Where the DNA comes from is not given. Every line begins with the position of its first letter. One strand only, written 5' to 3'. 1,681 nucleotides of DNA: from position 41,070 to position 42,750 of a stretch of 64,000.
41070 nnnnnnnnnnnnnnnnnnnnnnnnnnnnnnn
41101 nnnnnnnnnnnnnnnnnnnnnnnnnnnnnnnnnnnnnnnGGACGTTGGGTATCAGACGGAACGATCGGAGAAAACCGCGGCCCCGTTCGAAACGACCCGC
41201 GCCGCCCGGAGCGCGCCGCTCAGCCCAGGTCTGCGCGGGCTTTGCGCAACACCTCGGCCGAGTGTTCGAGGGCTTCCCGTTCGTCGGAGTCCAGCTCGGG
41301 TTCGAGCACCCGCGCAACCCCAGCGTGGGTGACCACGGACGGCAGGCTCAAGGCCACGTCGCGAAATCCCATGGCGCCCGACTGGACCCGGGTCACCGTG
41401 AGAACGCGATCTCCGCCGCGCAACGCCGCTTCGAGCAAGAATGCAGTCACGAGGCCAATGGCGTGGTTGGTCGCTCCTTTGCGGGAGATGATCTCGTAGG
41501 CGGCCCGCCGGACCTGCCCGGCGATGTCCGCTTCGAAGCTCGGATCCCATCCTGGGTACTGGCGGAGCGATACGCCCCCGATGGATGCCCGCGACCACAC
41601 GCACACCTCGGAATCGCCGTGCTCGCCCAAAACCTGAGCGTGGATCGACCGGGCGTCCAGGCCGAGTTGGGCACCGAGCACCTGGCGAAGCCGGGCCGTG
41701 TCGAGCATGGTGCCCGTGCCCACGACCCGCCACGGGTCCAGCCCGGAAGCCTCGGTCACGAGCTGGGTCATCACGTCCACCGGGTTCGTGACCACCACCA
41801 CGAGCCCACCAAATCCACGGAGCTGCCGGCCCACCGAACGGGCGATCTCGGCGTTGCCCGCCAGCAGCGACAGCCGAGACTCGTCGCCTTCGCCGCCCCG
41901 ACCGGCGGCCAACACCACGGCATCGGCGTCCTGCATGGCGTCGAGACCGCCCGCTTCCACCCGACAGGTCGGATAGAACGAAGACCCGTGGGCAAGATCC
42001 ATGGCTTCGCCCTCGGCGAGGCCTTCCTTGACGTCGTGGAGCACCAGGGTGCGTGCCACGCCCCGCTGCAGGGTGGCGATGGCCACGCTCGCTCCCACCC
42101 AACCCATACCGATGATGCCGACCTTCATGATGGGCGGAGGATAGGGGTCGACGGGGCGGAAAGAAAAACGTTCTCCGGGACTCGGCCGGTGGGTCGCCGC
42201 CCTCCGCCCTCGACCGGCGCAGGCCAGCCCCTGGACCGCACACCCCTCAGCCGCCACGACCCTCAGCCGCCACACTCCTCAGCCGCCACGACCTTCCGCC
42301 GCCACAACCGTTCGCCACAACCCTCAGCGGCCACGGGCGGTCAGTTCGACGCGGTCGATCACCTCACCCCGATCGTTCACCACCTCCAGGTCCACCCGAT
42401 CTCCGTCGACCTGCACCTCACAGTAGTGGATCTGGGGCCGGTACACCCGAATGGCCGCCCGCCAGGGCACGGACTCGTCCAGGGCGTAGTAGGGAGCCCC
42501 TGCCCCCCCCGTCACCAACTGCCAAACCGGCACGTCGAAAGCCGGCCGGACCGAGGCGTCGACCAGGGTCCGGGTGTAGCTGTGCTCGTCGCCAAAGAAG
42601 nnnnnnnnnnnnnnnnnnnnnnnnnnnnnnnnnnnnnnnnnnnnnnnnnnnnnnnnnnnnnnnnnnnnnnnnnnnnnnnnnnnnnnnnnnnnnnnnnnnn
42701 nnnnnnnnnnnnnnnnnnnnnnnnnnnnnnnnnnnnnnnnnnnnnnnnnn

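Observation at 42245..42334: Six-copy 16-bp tandem repeat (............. + 3 nt) spanning a stop codon and the ldh upstream region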

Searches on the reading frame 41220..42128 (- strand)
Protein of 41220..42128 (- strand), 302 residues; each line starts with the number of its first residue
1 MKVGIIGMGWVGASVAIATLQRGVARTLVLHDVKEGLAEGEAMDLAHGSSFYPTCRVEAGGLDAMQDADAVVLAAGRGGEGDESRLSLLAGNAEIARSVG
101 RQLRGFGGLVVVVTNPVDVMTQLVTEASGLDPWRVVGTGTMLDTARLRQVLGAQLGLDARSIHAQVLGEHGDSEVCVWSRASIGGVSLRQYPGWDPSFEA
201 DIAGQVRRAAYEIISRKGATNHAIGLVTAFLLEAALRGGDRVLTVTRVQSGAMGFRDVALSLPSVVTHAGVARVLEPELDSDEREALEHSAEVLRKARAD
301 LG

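Call 7: find_encoding_contigs(protein=window:41220-42128:-, flank=10000, max_places=10)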
Protein window:41220-42128:- (302 aa): 1 contig read that carries it; 1 place shown.
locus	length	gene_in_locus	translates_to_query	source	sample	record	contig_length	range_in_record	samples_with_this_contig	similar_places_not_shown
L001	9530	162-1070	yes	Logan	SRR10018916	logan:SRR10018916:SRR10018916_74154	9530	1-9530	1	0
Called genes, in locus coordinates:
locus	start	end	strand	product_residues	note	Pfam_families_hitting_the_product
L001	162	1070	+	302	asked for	PF00056:Ldh_1_N, PF02866:Ldh_1_C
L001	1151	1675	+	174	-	-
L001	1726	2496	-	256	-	-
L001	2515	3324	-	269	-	-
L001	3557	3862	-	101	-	-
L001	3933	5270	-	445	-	PF01189:Methyltr_RsmB-F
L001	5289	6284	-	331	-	PF01073:3Beta_HSD, PF01370:Epimerase, PF05368:NmrA, PF07993:NAD_binding_4 (faint), PF13460:NAD_binding_10, PF16363:GDP_Man_Dehyd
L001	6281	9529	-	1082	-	?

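Call 8: search_protein_families(library=pfam, proteins=[window:41220-42128:-])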
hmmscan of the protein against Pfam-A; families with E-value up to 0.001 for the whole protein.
window:41220-42128:- (302 aa): 2 families
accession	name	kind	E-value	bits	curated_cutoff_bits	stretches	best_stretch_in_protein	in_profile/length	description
PF02866.23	Ldh_1_C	-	9.2e-29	101.1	22.6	1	140-297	1-166/174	lactate/malate dehydrogenase, alpha/beta C-terminal domain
PF00056.29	Ldh_1_N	-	5.7e-28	98.2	27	1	1-137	1-141/141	lactate/malate dehydrogenase, NAD binding domain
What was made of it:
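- Checked: The downstream gene (ATG at 42128) carries the Ldh_1_N and Ldh_1_C domains (call 8).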

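Call 31: find_related_loci(query=window:41220-42128:-, collection=genome_contigs, flank=4000)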
Query window:41220-42128:- (302 aa) in genome_contigs; peptide patterns used: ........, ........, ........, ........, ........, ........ (x = any residue, [..] = any of these).
599 stretches matched a pattern (row limit reached: there are more); 486 encode a relative of the query (tblastn E <= 1e-3); the best 80 are kept; 80 distinct loci.
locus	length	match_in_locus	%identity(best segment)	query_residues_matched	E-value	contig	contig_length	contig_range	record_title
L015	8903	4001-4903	65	2-302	2e-125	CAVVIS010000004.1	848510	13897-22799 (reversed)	MAG: Blastocatellia bacterium isolate MFD01916.bin.1.77 genome assembly, contig: contig_5154, whole genome shotgun seque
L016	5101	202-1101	64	2-301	2e-123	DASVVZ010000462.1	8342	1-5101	MAG TPA_asm: Pyrinomonadaceae bacterium isolate SMAG_U3357 k141_23904, whole genome shotgun sequence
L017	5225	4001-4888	63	2-297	3e-119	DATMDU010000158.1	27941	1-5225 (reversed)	MAG TPA_asm: Pyrinomonadaceae bacterium isolate SMAG_U13416 k141_4518038, whole genome shotgun sequence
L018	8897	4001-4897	64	2-300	4e-119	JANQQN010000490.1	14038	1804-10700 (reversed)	MAG: Myxococcota bacterium isolate IP29b_bin.29 k99_2909411, whole genome shotgun sequence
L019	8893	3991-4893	64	1-301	5e-119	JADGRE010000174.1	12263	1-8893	MAG: Proteobacteria bacterium isolate Chersky.17_24 contig-100_1646, whole genome shotgun sequence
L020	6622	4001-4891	63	1-297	2e-118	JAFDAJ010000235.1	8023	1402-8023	MAG: Deltaproteobacteria bacterium isolate AB_1215_Bin_95 AB_1215_Bin_95_scaffold_42279, whole genome shotgun sequence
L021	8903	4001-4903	64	1-301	2e-118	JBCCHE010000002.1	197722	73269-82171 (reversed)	MAG: Myxococcota bacterium isolate P01_B01_bin.6 k141_1647199_length_197722_cov_50.4613, whole genome shotgun sequence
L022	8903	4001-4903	64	1-301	6e-118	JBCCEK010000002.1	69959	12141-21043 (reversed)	MAG: Myxococcota bacterium isolate P01_B01_bin.105 k141_748344_length_69959_cov_113.5102, whole genome shotgun sequence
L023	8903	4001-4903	64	1-301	2e-117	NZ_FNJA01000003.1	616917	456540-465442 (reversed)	Rhodoferax sp. OV413, whole genome shotgun sequence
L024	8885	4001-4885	62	3-297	4e-117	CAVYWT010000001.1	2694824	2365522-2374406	MAG: uncultured Acidobacteriota bacterium isolate MFD01275.bin.2.57 genome assembly, contig: contig_1907, whole genome s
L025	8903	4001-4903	63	1-301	3e-117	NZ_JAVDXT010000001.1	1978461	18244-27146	Rhodoferax ferrireducens strain BE313 Ga0454574_01, whole genome shotgun sequence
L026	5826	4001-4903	63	1-301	8e-117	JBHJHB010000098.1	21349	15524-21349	MAG: Sandaracinaceae bacterium isolate sb_S12C846_1 S12Ck141_446422, whole genome shotgun sequence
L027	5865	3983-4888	63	1-302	5e-117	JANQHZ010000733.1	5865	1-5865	MAG: Candidatus Binatia bacterium isolate PL24a_bin.3 k99_1295257, whole genome shotgun sequence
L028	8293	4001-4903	62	1-301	5e-117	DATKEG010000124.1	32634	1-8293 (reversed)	MAG TPA_asm: Vicinamibacteria bacterium isolate SMAG_U14493 k141_2465531, whole genome shotgun sequence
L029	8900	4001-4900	63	2-301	1e-116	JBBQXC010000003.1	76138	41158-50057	MAG: Gemmatimonadales bacterium isolate Co_metawrap_2092 Cmw_2092_k141_13070062_length_76138_cov_13.0000, whole genome s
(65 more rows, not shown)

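Call 55: search_protein_families(library=ncbifam, proteins=[window:41220-42128:-])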
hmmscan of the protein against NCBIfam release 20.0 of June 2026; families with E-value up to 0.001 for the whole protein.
window:41220-42128:- (302 aa): 9 families
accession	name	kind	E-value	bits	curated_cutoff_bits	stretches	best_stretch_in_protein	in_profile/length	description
TIGR01771.1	L-LDH-NAD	equivalog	2.1e-88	296.5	303.55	1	5-296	1-299/299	L-lactate dehydrogenase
NF000824.0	PRK00066.1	subfamily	6.2e-81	272.1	339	1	2-298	8-311/316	L-lactate dehydrogenase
NF004863.0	PRK06223.1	subfamily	2.6e-62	210.8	283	1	1-298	4-304/313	malate dehydrogenase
TIGR01763.1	MalateDH_bact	equivalog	8.4e-43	146.7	351.85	1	1-296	2-300/305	malate dehydrogenase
NF041314.1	Malate_DH_Halo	equivalog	3e-42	144.9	550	1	2-295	3-297/304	malate dehydrogenase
TIGR01772.1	MDH_euk_gproteo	equivalog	2.6e-10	40.1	273.05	1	2-176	1-181/313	malate dehydrogenase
NF003916.0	PRK05442.1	equivalog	8.4e-08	31.5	271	1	39-299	52-321/328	malate dehydrogenase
TIGR01759.1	MalateDH-SF1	subfamily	1.6e-07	30.7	345.65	1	57-296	69-322/327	malate dehydrogenase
TIGR01756.1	LDH_protist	equivalog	1.2e-05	24.6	486.25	1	63-221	56-221/313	lactate dehydrogenase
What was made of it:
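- Checked: Its best NCBIfam match is L-LDH TIGR01771, at 296.5 bits, just under the 303.55 cutoff (call 55).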

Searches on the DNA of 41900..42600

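Call 35: search_rna_families(source=window, start=41900, end=42600, threshold=evalue, max_evalue=1)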
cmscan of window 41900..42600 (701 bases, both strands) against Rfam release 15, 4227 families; matches with E-value up to 1: 0.
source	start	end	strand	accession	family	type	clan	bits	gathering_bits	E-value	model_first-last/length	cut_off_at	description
